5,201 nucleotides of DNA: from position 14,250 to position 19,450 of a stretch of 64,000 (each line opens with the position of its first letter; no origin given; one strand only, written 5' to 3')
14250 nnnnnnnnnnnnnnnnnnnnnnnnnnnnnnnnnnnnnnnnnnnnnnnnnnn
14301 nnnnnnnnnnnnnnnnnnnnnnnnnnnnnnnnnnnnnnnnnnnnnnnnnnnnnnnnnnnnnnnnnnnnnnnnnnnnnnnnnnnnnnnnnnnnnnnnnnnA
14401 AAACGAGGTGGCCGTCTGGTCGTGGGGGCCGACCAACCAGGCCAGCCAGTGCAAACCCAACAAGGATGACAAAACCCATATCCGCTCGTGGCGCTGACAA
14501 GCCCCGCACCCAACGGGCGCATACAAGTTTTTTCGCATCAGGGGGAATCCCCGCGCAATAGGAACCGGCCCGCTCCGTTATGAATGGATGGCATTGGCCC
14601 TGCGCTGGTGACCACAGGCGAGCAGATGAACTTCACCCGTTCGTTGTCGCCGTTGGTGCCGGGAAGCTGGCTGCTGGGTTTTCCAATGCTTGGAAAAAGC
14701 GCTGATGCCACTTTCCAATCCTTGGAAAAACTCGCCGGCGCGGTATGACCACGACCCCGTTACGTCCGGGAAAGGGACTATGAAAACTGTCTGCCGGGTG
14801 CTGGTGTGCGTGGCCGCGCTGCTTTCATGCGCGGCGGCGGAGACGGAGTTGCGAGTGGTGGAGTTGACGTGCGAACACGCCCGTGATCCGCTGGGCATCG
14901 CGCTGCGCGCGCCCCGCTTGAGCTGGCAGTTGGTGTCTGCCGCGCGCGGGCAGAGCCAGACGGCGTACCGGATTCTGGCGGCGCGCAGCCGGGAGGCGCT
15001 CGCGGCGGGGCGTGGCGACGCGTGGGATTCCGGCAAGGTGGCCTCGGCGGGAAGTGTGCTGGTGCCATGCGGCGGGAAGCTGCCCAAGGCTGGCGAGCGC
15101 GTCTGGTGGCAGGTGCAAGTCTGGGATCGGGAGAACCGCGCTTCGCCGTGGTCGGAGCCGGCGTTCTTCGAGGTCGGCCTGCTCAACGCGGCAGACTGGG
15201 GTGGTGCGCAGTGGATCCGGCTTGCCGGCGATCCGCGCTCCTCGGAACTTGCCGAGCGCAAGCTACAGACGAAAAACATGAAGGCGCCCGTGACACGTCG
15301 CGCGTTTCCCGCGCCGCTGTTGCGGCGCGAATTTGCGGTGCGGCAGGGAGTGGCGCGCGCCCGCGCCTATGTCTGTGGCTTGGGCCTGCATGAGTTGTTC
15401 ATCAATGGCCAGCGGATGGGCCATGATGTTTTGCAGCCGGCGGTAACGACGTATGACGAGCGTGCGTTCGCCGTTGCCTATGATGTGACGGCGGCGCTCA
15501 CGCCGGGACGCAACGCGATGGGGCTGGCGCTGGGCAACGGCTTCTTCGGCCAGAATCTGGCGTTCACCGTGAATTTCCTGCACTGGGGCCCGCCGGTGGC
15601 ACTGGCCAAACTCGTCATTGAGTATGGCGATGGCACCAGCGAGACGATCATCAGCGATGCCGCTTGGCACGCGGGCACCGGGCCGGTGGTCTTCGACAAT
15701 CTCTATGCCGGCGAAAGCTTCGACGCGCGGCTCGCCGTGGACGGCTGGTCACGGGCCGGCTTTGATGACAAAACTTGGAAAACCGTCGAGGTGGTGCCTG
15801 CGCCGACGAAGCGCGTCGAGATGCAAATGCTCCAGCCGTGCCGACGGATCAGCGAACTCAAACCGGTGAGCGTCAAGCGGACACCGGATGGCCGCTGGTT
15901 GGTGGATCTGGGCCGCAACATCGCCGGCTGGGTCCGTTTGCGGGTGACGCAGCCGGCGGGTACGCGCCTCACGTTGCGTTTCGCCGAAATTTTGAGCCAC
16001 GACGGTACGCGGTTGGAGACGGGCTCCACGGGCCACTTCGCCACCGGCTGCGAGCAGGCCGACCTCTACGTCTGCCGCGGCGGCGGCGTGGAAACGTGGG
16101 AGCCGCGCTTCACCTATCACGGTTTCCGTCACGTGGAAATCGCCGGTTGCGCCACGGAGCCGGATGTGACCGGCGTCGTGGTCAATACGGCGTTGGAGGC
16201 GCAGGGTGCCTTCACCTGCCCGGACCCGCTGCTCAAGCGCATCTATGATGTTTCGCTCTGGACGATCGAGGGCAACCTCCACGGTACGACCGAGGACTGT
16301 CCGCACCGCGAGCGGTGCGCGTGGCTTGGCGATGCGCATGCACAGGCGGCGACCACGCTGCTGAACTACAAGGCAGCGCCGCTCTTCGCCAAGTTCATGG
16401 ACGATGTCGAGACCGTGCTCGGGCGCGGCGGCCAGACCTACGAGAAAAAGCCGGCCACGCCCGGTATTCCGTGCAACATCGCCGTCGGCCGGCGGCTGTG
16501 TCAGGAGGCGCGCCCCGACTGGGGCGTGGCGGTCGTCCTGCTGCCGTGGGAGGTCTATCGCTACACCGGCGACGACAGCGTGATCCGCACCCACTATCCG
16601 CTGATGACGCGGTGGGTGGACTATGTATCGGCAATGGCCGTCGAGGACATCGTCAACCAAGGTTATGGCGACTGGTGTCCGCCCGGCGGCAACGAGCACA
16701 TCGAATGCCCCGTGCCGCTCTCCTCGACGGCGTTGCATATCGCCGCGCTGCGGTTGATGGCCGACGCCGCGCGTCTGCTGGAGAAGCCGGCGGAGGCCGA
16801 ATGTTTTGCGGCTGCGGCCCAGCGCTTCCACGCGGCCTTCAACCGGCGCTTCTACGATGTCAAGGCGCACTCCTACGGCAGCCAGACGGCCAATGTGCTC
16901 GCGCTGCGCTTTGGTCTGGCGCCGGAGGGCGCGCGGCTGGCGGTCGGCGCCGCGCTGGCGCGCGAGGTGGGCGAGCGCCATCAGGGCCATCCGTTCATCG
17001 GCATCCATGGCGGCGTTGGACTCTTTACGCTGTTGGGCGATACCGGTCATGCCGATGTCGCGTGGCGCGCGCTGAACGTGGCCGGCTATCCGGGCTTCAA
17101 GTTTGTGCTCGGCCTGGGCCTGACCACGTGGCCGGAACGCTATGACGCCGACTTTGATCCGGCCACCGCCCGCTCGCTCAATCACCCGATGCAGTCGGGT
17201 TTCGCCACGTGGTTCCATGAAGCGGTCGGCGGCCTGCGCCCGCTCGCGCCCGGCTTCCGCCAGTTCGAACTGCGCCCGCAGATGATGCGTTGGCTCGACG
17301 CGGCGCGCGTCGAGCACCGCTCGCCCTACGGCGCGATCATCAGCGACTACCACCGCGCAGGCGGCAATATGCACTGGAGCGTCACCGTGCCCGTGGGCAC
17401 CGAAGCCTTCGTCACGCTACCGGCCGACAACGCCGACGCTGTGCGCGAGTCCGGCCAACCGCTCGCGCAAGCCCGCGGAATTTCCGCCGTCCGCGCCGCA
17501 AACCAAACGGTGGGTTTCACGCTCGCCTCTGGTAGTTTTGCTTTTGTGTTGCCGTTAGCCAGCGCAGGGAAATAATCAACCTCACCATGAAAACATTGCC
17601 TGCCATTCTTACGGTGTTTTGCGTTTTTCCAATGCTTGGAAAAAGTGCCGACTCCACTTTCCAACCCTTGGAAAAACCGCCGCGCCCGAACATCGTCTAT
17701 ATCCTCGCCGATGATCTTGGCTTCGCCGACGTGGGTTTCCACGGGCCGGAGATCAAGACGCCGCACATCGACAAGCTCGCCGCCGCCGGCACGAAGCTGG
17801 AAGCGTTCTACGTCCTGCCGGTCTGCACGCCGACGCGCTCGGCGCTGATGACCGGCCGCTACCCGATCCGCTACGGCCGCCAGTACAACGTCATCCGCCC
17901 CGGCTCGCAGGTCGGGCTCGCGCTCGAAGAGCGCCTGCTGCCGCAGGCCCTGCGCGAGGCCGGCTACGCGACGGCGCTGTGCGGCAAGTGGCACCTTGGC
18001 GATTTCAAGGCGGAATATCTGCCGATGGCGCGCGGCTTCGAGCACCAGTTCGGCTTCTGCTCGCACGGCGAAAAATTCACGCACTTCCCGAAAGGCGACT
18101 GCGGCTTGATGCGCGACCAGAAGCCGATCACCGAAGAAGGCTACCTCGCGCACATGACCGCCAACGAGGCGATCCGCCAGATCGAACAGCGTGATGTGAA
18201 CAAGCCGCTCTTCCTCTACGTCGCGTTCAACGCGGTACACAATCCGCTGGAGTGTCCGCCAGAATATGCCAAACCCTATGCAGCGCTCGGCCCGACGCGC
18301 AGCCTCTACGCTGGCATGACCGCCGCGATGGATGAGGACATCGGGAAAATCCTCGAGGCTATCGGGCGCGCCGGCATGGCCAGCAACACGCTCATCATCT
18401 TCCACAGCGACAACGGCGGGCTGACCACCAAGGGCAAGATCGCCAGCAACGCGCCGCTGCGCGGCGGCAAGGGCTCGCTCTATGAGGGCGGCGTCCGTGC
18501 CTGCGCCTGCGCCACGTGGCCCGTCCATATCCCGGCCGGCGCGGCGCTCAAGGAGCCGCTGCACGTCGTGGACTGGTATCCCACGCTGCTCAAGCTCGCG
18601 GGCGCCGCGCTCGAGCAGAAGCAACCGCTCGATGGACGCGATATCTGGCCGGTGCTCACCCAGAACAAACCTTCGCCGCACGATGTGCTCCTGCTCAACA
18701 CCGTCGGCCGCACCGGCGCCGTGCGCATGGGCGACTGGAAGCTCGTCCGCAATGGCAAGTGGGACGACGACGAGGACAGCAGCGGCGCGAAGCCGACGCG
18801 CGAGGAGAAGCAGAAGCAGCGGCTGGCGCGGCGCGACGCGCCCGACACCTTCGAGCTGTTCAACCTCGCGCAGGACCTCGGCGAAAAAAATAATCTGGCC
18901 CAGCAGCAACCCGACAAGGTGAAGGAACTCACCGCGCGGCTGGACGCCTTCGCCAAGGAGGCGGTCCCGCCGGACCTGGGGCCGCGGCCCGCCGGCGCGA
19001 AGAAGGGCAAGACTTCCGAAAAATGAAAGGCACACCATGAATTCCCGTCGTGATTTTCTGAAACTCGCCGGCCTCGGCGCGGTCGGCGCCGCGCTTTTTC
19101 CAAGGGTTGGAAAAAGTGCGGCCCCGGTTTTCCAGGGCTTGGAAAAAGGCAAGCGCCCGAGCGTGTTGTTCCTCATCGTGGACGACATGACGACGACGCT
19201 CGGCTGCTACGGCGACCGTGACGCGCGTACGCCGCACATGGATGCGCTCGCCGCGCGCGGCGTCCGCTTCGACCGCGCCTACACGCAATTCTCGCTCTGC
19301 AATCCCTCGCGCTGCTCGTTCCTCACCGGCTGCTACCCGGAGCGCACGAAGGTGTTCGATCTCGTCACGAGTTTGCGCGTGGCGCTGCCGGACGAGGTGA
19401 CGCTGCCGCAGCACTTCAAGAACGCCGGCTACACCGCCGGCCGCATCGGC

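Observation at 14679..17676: A 57-bp doublet module including its spacer is about 85% identical between a noncoding site and a coding site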

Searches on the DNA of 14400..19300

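Call 68: search_rna_families(source=window, start=14400, end=19300, threshold=evalue, max_evalue=1)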
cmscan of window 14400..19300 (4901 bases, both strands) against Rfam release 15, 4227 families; matches with E-value up to 1: 2.
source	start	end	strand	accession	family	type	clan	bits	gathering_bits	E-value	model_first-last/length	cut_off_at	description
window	18595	18663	-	RF02878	MH_s7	Gene; sRNA;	-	22.2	221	0.0044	203-275/312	no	Mesorhizobail RNA 7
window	15060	15109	-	RF00454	p27_CRE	Cis-reg;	-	20.8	42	0.81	1-59/59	no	p27 cis-regulatory element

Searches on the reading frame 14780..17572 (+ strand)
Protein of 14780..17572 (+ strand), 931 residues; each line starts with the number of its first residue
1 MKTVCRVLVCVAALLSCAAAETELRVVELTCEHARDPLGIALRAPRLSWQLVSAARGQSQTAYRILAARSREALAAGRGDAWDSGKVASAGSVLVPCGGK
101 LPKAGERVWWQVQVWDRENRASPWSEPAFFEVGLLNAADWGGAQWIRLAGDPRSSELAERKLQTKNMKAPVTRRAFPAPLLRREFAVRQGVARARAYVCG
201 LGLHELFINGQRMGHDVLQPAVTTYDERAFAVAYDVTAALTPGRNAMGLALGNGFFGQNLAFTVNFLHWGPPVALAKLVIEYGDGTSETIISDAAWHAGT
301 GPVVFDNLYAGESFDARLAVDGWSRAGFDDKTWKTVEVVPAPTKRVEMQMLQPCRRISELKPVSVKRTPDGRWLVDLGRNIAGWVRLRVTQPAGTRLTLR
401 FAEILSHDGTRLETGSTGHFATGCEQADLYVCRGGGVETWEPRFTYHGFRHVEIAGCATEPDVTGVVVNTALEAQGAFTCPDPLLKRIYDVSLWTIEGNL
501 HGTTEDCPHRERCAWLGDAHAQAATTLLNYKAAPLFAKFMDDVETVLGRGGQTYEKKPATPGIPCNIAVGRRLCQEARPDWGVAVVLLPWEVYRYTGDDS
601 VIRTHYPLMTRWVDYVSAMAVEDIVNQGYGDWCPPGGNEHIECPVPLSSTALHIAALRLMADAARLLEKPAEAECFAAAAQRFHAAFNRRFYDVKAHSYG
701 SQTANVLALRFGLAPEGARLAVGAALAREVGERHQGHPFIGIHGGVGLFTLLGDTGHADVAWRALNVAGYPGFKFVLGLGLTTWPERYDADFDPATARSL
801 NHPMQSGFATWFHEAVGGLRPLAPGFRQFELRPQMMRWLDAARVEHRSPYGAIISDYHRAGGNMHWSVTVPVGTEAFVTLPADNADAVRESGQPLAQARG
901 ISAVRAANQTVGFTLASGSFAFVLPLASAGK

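Call 22: search_protein_families(library=pfam, proteins=[window:14780-17572:+])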
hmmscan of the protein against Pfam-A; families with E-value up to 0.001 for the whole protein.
window:14780-17572:+ (931 aa): 5 families
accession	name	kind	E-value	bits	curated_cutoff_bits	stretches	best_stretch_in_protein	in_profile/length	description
PF17389.8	Bac_rhamnosid6H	-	6.9e-67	226.6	24.5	1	475-816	3-339/339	Bacterial alpha-L-rhamnosidase 6 hairpin glycosidase domain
PF08531.16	Bac_rhamnosid_N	-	2.7e-50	171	25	1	191-356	3-170/172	Alpha-L-rhamnosidase N-terminal domain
PF25788.1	Ig_Rha78A_N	-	9.2e-37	125.9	27.4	1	26-136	1-105/105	Rha78A-like, N-terminal immunoglobulin domain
PF05592.18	Bac_rhamnosid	-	1.6e-25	89.4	22.2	1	366-468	1-101/102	Bacterial alpha-L-rhamnosidase concanavalin-like domain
PF17390.7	Bac_rhamnosid_C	-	9.3e-21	73.9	22.1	1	818-891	1-74/78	Bacterial alpha-L-rhamnosidase C-terminal domain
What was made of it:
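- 14780..17575 (+): GH78 alpha-L-rhamnosidase gene downstream of doublet 1. Call 22.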

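Call 39: find_homologous_proteins(query=window:14780-17572:+, max_evalue=1e-100)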
Query window:14780-17572:+ (931 aa): 3007 proteins with E <= 1e-100 among 8000 candidates; the best 120 are listed.
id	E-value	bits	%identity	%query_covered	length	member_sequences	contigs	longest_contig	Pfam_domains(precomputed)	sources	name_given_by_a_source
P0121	0.0e+0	2174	100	100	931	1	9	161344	PF17389.9,PF08531.17,PF17390.8,PF25788.3,PF05592.19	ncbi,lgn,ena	-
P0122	0.0e+0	1780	82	99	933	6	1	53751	PF17389.9,PF08531.17,PF17390.8,PF25788.3,PF05592.19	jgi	jgi:alpha-L-rhamnosidase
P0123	0.0e+0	1338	61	99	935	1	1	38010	PF17389.9,PF08531.17,PF17390.8,PF25788.3,PF05592.19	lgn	-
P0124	0.0e+0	1273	62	97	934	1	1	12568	PF17389.9,PF08531.17,PF17390.8,PF25788.3,PF05592.19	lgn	-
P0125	0.0e+0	1101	52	98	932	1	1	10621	PF17389.9,PF08531.17,PF17390.8,PF25788.3,PF05592.19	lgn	-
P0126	0.0e+0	1095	53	97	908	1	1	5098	PF17389.9,PF08531.17,PF17390.8,PF25788.3,PF05592.19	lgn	-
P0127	0.0e+0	1088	52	100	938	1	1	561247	PF17389.9,PF08531.17,PF17390.8,PF25788.3,PF05592.19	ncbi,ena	-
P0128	0.0e+0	1083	52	99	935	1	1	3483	PF17389.9,PF08531.17,PF17390.8,PF25788.3,PF05592.19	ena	-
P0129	0.0e+0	1083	53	97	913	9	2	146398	PF17389.9,PF08531.17,PF17390.8,PF25788.3,PF05592.19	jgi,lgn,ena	-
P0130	0.0e+0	1079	51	98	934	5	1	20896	PF17389.9,PF08531.17,PF17390.8,PF25788.3,PF05592.19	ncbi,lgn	ncbi:MAG: family 78 glycoside hydrolase catalytic domain [Kiritimatiellales bacterium]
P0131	0.0e+0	1074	52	96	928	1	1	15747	PF17389.9,PF08531.17,PF17390.8,PF25788.3,PF05592.19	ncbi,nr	ncbi:MAG: family 78 glycoside hydrolase catalytic domain [Verrucomicrobia bacterium]|nr:family 78 gl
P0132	0.0e+0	1073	53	97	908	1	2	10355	PF17389.9,PF08531.17,PF17390.8,PF25788.3,PF05592.19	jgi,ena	-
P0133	0.0e+0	1072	51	98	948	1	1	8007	PF17389.9,PF08531.17,PF17390.8,PF25788.3,PF05592.19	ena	-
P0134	0.0e+0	1070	51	97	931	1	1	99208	PF17389.9,PF08531.17,PF17390.8,PF25788.3,PF05592.19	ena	-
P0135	0.0e+0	1069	51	98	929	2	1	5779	PF17389.9,PF08531.17,PF17390.8,PF25788.3,PF05592.19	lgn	-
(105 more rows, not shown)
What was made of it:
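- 14780..17575 (+): It is 100% identical to public protein P0121 (call 39).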

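Call 40: find_encoding_contigs(protein=P0122, flank=8000, max_places=2)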
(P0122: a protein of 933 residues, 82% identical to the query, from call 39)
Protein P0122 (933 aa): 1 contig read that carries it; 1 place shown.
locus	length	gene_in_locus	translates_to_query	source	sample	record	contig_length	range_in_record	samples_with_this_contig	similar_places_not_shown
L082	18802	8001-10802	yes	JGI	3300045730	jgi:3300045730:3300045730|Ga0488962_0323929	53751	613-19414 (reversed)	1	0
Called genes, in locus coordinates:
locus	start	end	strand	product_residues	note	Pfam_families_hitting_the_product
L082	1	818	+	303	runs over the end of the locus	PF01116:F_bP_aldolase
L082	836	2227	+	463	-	PF02952:Fucose_iso_C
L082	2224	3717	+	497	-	PF00370:FGGY_N, PF02782:FGGY_C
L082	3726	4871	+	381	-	PF08125:Mannitol_dh_C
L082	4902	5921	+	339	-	PF14486:DUF4432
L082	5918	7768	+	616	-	PF13229:Beta_helix (faint), PF23764:Beta-barrel_GLAA-B_II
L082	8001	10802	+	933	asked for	PF25788:Ig_Rha78A_N, PF08531:Bac_rhamnosid_N, PF05592:Bac_rhamnosid, PF17389:Bac_rhamnosid6H, PF17390:Bac_rhamnosid_C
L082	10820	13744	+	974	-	PF25788:Ig_Rha78A_N, PF08531:Bac_rhamnosid_N, PF05592:Bac_rhamnosid, PF17389:Bac_rhamnosid6H, PF17390:Bac_rhamnosid_C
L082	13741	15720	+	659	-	PF00884:Sulfatase, PF01663:Phosphodiest, PF16347:SGSH_C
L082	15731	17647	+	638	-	PF00884:Sulfatase, PF01663:Phosphodiest, PF16347:SGSH_C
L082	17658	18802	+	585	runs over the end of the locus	?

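Call 41: find_encoding_contigs(protein=P0121, flank=5000, max_places=9)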
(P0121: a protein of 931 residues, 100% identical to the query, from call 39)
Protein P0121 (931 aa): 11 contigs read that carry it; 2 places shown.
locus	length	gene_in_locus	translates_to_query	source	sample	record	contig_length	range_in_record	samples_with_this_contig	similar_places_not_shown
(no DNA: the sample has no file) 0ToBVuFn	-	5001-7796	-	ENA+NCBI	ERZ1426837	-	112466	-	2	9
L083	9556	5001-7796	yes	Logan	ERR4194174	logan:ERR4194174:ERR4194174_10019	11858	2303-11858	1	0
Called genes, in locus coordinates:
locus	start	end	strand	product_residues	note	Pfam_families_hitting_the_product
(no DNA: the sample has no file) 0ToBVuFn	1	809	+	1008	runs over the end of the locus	PF07494:Reg_prop (faint), PF13581:HATPase_c_2 (faint), PF07495:Y_Y_Y (weak), PF07730:HisKA_3 (weak), PF02518:HATPase_c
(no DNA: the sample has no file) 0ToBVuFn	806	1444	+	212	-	PF00072:Response_reg, PF00196:GerE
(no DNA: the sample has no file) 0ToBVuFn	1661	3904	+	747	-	PF12951:PATR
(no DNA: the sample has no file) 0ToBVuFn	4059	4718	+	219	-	PF07963:N_methyl (weak), PF08334:T2SSG (weak)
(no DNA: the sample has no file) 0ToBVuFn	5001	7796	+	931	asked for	PF25788:Ig_Rha78A_N, PF08531:Bac_rhamnosid_N, PF05592:Bac_rhamnosid, PF17389:Bac_rhamnosid6H, PF17390:Bac_rhamnosid_C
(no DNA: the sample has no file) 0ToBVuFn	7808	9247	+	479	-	PF00884:Sulfatase, PF01663:Phosphodiest (faint), PF14707:Sulfatase_C (weak)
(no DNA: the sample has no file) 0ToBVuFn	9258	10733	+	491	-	PF00884:Sulfatase, PF01663:Phosphodiest (faint), PF16347:SGSH_C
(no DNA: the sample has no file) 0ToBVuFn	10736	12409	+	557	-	PF14307:Glyco_tran_WbsX, PF16317:Glyco_hydro_99 (faint)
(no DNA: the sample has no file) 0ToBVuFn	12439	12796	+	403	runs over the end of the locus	PF14307:Glyco_tran_WbsX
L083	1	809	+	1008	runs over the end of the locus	PF07494:Reg_prop (faint), PF13581:HATPase_c_2 (faint), PF07495:Y_Y_Y (weak), PF07730:HisKA_3 (weak), PF02518:HATPase_c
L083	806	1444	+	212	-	PF00072:Response_reg, PF00196:GerE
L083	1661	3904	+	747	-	PF12951:PATR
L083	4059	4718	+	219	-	PF07963:N_methyl (weak), PF08334:T2SSG (weak)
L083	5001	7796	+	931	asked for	PF25788:Ig_Rha78A_N, PF08531:Bac_rhamnosid_N, PF05592:Bac_rhamnosid, PF17389:Bac_rhamnosid6H, PF17390:Bac_rhamnosid_C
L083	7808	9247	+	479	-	PF00884:Sulfatase, PF01663:Phosphodiest (faint), PF14707:Sulfatase_C (weak)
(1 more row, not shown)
